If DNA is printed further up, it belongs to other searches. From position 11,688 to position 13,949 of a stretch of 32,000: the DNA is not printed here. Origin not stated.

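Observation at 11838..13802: Single ORF fusing a NeuA-type CMP-sugar-acid synthetase to a LarA-type nickel-pincer racemase/epimerase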

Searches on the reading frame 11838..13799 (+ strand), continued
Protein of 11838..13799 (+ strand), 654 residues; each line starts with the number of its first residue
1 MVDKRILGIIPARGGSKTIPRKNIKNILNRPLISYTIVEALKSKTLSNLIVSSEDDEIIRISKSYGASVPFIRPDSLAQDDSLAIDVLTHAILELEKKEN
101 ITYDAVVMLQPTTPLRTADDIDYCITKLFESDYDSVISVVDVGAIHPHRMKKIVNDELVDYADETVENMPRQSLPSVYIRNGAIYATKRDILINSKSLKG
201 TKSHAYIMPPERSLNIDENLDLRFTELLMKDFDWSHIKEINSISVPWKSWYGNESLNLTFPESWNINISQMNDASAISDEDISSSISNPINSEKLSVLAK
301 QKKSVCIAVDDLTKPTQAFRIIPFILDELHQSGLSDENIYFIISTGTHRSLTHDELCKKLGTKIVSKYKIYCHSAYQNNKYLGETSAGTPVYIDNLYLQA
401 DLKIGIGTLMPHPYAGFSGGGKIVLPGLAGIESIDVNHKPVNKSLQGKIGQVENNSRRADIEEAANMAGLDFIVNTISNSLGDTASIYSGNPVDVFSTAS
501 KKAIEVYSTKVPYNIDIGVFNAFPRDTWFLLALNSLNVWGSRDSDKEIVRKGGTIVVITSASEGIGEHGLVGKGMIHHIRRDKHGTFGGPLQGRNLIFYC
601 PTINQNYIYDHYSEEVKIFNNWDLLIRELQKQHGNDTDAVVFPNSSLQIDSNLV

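Call 21: find_encoding_contigs(protein=P0020, flank=10000, max_places=2)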
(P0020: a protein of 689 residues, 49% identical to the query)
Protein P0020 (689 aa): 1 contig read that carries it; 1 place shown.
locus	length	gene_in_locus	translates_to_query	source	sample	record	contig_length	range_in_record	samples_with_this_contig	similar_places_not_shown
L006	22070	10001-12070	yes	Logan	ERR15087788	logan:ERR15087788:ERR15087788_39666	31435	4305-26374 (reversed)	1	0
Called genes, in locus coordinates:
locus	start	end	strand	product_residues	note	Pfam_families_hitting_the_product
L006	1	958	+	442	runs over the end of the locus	-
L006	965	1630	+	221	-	PF00881:Nitroreductase, PF14512:TM1586_NiRdase (faint), PF00881:Nitroreductase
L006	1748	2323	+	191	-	PF05148:Methyltransf_8 (weak), PF13489:Methyltransf_23, PF08241:Methyltransf_11, PF08242:Methyltransf_12 (weak), PF13649:Methyltransf_25, PF13847:Methyltransf_31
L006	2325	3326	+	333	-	PF04055:Radical_SAM, PF13186:SPASM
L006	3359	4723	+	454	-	PF01943:Polysacc_synt, PF13440:Polysacc_synt_3, PF03023:MurJ (weak)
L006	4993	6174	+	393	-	PF04464:Glyphos_transf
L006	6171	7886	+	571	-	PF00571:CBS, PF02826:2-Hacid_dh_C (faint), PF03721:UDPG_MGDP_dh_N, PF00984:UDPG_MGDP_dh, PF03720:UDPG_MGDP_dh_C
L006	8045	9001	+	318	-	PF01261:AP_endonuc_2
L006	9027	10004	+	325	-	PF03102:NeuB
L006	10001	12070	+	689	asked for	PF02348:CTP_transf_3, PF09861:Lar_N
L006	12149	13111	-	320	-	PF01073:3Beta_HSD, PF01370:Epimerase, PF02719:Polysacc_synt_2 (weak), PF04321:RmlD_sub_bind, PF16363:GDP_Man_Dehyd, PF07993:NAD_binding_4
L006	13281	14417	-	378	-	PF13439:Glyco_transf_4, PF13579:Glyco_trans_4_4, PF20706:GT4-conflict (weak), PF00534:Glycos_transf_1, PF13692:Glyco_trans_1_4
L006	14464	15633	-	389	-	PF13439:Glyco_transf_4, PF00534:Glycos_transf_1, PF13692:Glyco_trans_1_4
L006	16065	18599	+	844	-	PF02516:STT3, PF22627:AglB_core-like, PF18079:AglB_L1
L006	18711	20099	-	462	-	PF01425:Amidase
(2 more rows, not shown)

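Call 34: find_related_loci(query=A1, collection=genome_contigs, flank=10000)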
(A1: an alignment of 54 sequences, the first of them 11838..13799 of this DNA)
Query A1 (654 aa) in genome_contigs; peptide patterns used: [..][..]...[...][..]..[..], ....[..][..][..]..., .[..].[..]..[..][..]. (x = any residue, [..] = any of these).
157 stretches matched a pattern; 127 encode a relative of the query (tblastn E <= 1e-3); the best 80 are kept; 79 distinct loci.
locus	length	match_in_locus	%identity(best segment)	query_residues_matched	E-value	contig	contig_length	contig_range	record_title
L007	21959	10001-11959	96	1-653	0e+0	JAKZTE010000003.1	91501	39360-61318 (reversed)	MAG: Nitrososphaerales archaeon isolate Langseth_MAG_00051 Langseth_MAG_00051_000000000003, whole genome shotgun sequenc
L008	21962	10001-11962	95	1-654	0e+0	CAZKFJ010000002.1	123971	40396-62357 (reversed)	MAG TPA_asm: uncultured Nitrosopumilales archaeon isolate binchicken_co46_310 genome assembly, contig: NODE_180_length_1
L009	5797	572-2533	94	1-654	0e+0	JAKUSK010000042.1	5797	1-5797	MAG: Nitrososphaerales archaeon isolate ALOHA_A2.5_79 A2.5-Nitrososphaerales-4_42, whole genome shotgun sequence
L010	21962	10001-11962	93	1-654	0e+0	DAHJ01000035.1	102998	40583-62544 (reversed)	MAG TPA_asm: Thaumarchaeota archaeon UBA223 UBA223_contig_346, whole genome shotgun sequence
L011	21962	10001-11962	74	1-654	0e+0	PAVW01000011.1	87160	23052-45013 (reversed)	MAG: Thaumarchaeota archaeon isolate SAT139 149744, whole genome shotgun sequence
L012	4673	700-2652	63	4-654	0e+0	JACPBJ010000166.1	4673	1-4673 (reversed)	MAG: Thaumarchaeota archaeon isolate NC_groundwater_254_Ag_S-0.2um_46_8 S5_GD2017_2_S2_scaffold_14817, whole genome shot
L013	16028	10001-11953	59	4-654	0e+0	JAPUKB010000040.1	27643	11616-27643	MAG: Thaumarchaeota archaeon isolate KW1-S15_144 KW1-S15_144_cg40, whole genome shotgun sequence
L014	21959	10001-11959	96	1-653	0e+0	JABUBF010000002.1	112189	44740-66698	MAG: Thaumarchaeota archaeon isolate ATL ATL_2, whole genome shotgun sequence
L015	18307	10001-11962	95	1-654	0e+0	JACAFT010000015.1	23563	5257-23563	MAG: Thaumarchaeota archaeon isolate ASW2_bin45 ASW2bin45_15, whole genome shotgun sequence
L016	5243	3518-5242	60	4-578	0e+0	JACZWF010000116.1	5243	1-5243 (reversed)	MAG: Thaumarchaeota archaeon isolate B1T1B5 B1T1B5_NODE27291, whole genome shotgun sequence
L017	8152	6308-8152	64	1-615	0e+0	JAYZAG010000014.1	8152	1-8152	MAG: Thermoproteota archaeon isolate XB_MAG1178 DB_MAG1178_0014, whole genome shotgun sequence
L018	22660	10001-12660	47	5-650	0e+0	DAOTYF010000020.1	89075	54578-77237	MAG TPA_asm: Anaerolineae bacterium isolate H23_308 k115_383533, whole genome shotgun sequence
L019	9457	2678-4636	46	5-649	0e+0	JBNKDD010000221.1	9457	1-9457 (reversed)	MAG: Anaerolineae bacterium isolate F1.bin.9.permissive NODE_221_length_9457_cov_3.716418, whole genome shotgun sequence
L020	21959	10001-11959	45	5-649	0e+0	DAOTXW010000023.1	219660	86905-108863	MAG TPA_asm: Anaerolineae bacterium isolate H21_280 k133_3216754, whole genome shotgun sequence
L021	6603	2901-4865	45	7-654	0e+0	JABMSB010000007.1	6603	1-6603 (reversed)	MAG: Candidatus Omnitrophota bacterium isolate bin.291 k141_434867, whole genome shotgun sequence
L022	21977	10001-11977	41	1-654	1e-165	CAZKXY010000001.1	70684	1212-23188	MAG TPA_asm: uncultured Planctomycetales bacterium isolate binchicken_co21_270 genome assembly, contig: NODE_75_length_7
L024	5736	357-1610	47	241-651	2e-132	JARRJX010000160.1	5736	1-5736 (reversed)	MAG: Chloroflexota bacterium isolate Spart_031_MAG scaffold_19534, whole genome shotgun sequence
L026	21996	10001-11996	47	1-654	3e-157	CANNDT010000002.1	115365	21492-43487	MAG: Acidobacteria bacterium isolate ZH-3nov15-179 genome assembly, contig: ZH-3nov15-C57, whole genome shotgun sequence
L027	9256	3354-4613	46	239-651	9e-129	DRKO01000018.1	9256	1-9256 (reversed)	MAG TPA_asm: Chloroflexota bacterium isolate HyVt-442 HyVt-442_k145_1045928, whole genome shotgun sequence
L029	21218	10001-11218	44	247-652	2e-119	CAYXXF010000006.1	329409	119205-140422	MAG TPA_asm: uncultured Anaerolineales bacterium isolate SRP173033_co1_212 genome assembly, contig: NODE_19_length_32940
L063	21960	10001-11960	50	5-650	7e-135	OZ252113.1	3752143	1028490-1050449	MAG: Acidobacteriota bacterium isolate 2c58d5ee-68e6-4fab-842c-f2a4eb34635a genome assembly, chromosome: 1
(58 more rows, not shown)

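Call 50: search_protein_families(library=pfam, proteins=[L024:1654-3204:+, L027:4447-6249:+, L029:14635-16395:+, L005:14709-16058:+, L018:15355-16620:+, L026:3062-4903:+, L029:9231-9977:+, L005:13186-14709:+], max_evalue=0.01)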
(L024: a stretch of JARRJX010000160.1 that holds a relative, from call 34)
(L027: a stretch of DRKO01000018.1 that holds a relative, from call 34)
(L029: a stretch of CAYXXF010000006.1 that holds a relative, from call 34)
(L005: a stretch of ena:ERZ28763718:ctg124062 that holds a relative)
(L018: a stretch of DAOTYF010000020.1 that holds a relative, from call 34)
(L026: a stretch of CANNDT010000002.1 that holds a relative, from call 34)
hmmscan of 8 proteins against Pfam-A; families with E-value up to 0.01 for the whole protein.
L024:1654-3204:+ (517 aa): 4 families
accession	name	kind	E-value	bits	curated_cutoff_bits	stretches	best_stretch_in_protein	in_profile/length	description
PF02348.25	CTP_transf_3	-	3.2e-24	86.4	22.6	1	269-429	1-163/217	Cytidylyltransferase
PF08666.17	SAF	-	3.2e-07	31.2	21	1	207-264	2-62/63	SAF domain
PF12804.13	NTP_transf_3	-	6.1e-05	23.7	27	1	278-392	9-122/160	MobA-like NTP transferase domain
PF13144.11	ChapFlgA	-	0.00071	20.1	23.8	1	207-264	2-60/122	Chaperone for flagella basal body P-ring formation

L027:4447-6249:+ (601 aa): 3 families
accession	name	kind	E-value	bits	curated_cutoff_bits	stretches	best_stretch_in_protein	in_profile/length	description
PF02348.25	CTP_transf_3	-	2.2e-27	96.7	22.6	1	354-514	2-164/217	Cytidylyltransferase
PF12804.13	NTP_transf_3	-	1.4e-07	32.3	27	1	362-476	9-122/160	MobA-like NTP transferase domain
PF08666.17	SAF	-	8.9e-07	29.8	21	1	291-343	2-57/63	SAF domain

L029:14635-16395:+ (587 aa): 1 family
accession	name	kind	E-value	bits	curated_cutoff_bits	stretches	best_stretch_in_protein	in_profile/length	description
PF05159.20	Capsule_synth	-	3e-05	24.1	20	1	362-491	157-282/310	Capsule polysaccharide biosynthesis protein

L005:14709-16058:+ (450 aa): 0 families

L018:15355-16620:+ (422 aa): 0 families

L026:3062-4903:+ (614 aa): 4 families
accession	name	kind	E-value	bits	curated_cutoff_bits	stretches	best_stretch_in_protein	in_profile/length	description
PF02543.21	Carbam_trans_N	-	5.2e-95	319.2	24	1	6-341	2-345/346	Carbamoyltransferase N-terminus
PF16861.10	Carbam_trans_C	-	1.8e-74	249.3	27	1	418-607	1-170/170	Carbamoyltransferase C-terminus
PF00814.31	TsaD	-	7.8e-06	26.2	24.8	0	269-310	189-231/264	tRNA N6-adenosine threonylcarbamoyltransferase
PF01300.24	Sua5_yciO_yrdC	-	0.0065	16.4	25.1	0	540-597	98-149/178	Telomere recombination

L029:9231-9977:+ (249 aa): 1 family
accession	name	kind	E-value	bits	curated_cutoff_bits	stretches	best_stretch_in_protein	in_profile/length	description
PF03102.20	NeuB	-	1.1e-38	133.5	22.1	1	28-228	1-226/241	NeuB family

L005:13186-14709:+ (508 aa): 0 families

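Call 54: predict_structure(alignment_id=A1)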
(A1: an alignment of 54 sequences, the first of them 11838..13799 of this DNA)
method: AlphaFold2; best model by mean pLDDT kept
length: 654 residues; sequences in the alignment: 54
mean_pLDDT: 92.4   pTM: 0.87
mean pLDDT of the five models: 92.4, 91.3, 89.8, 89.8, 87.7
residues with pLDDT >= 90: 504; 70-90: 134; 50-70: 15; < 50: 1
segments of 3 or more residues with pLDDT < 50: none
pLDDT, mean of each block of 10 residues (from residue 1): 83 83 90 97 96 96 96 92 94 97 97 95 97 96 89 94 86 90 96 95 95 91 92 90 92 89 95 97 98 97 97 92 98 97 81 93 97 93 95 98 97 90 94 86 72 89 97 98 97 97 96 97 91 90 88 96 69 83 80 95 90 93 95 94 96 85
secondary structure, 60 per line:
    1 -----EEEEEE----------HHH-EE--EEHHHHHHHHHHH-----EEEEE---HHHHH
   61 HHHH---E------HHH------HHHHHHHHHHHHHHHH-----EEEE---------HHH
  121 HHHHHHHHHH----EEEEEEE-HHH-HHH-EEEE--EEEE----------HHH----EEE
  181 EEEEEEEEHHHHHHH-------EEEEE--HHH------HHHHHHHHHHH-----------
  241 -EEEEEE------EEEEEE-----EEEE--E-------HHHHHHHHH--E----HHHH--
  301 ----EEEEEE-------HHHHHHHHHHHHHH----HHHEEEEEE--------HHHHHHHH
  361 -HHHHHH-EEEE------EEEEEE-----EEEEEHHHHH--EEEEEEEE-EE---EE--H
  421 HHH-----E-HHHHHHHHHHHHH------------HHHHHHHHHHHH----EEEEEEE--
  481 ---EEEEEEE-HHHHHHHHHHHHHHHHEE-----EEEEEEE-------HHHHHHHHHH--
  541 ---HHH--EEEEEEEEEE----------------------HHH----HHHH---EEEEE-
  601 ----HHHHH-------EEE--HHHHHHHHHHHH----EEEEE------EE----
elements in order: E6-11 H32-42 E48-52 H56-64 H84-99 E105-108 H118-130 E135-141 E151-154 E157-160 E178-188 H189-195 E203-207 H219-229 E242-247 E254-259 E265-268 H279-287 H295-298 E305-310 H318-331 E339-344 H353-360 H362-367 E369-372 E379-384 E390-394 H395-399 E402-409 H420-423 H431-443 H456-467 E472-478 E484-490 H492-507 E515-521 H529-538 E549-558 H588-591 E595-599 H605-609 E617-619 H622-633 E638-642

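Call 57: fold_search(model_id=the predicted structure, library=pdb)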
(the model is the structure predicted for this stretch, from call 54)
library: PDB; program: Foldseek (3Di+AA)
matches with E <= 10: 1126; with E <= 0.001: 305
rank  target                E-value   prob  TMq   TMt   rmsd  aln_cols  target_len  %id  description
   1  9eia_A                6.9e-31  1.00  0.55  0.83   4.0       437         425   25  A broad-substrate spectrum lactate racemase A from Isosphaera pallida in complex with copurified D-lactate (released 2025-01-29)
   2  9eid                  1.2e-30  1.00  0.55  0.83   4.0       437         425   25  A broad-substrate spectrum lactate racemase A from Isosphaera pallida in complex with D-2-Hydroxybutyrate (released 2025-01-29)
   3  9eia_B                2.4e-30  1.00  0.55  0.82   3.9       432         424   25  A broad-substrate spectrum lactate racemase A from Isosphaera pallida in complex with copurified D-lactate (released 2025-01-29)
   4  7s91                  2.4e-30  1.00  0.42  0.64   7.0       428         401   26  Structure of the malate racemase mar2 apoprotein from Thermoanaerobacterium thermosaccharolyticum at 2.25 angstroms reso (released 2021-10-13)
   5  6d6z                  2.6e-29  1.00  0.41  0.63   7.1       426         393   26  Structure of the malate racemase apoprotein from Thermoanaerobacterium thermosaccharolyticum (released 2019-04-24)
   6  8ezf                  1.6e-28  1.00  0.54  0.83   4.0       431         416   23  A tethered niacin-derived pincer complex with a nickel-carbon or sulfite-carbon bond in lactate racemase R98A/R100A vari (released 2023-01-25)
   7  8ezh                  2.2e-28  1.00  0.54  0.84   3.1       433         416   23  A tethered niacin-derived pincer complex with a nickel-carbon bond in lactate racemase R98A/R100A variant modeled with s (released 2023-01-25)
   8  5huq_A                5.3e-28  1.00  0.52  0.75   4.5       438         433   24  A tethered niacin-derived pincer complex with a nickel-carbon bond in lactate racemase (released 2016-02-10)
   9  5huq_B                6.5e-28  1.00  0.55  0.82   3.6       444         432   23  A tethered niacin-derived pincer complex with a nickel-carbon bond in lactate racemase (released 2016-02-10)
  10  2yjg_B                1.2e-27  1.00  0.51  0.77   4.2       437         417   22  Structure of the lactate racemase apoprotein from Thermoanaerobacterium thermosaccharolyticum (released 2012-05-30)
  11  2yjg_A                1.6e-27  1.00  0.50  0.75   4.6       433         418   23  Structure of the lactate racemase apoprotein from Thermoanaerobacterium thermosaccharolyticum (released 2012-05-30)
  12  6c1w_A                2.0e-27  1.00  0.53  0.78   4.0       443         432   24  A tethered niacin-derived pincer complex with a nickel-carbon or sulfite-carbon bond in lactate racemase (released 2018-03-14)
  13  9q3k_A                3.0e-20  1.00  0.48  0.64   6.5       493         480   19  Structure of LarA-like nickel-pincer nucleotide cofactor-utilizing enzyme with a single catalytic histidine residue fr (released 2025-09-24)
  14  9q3j_A                1.5e-19  1.00  0.46  0.64   6.5       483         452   17  Structures of LarA-like nickel-pincer nucleotide cofactor-utilizing enzyme with a single catalytic histidine residue f (released 2025-09-17)
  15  9q3j_H                1.5e-19  1.00  0.45  0.63   6.8       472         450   17  Structures of LarA-like nickel-pincer nucleotide cofactor-utilizing enzyme with a single catalytic histidine residue f (released 2025-09-17)
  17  6ifd_C                3.0e-19  1.00  0.33  0.90   2.1       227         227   36  Crystal Structure of CMP-N-acetylneuraminate Synthetase from Vibrio cholerae in complex with CDP and Mg2+. (released 2019-07-03)
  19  6ifd_B                5.1e-19  1.00  0.32  0.84   3.1       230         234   36  Crystal Structure of CMP-N-acetylneuraminate Synthetase from Vibrio cholerae in complex with CDP and Mg2+. (released 2019-07-03)
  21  6ifd_A                2.2e-18  1.00  0.31  0.91   2.1       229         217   35  Crystal Structure of CMP-N-acetylneuraminate Synthetase from Vibrio cholerae in complex with CDP and Mg2+. (released 2019-07-03)
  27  6ifd_D                5.4e-17  1.00  0.31  0.88   2.3       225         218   34  Crystal Structure of CMP-N-acetylneuraminate Synthetase from Vibrio cholerae in complex with CDP and Mg2+. (released 2019-07-03)
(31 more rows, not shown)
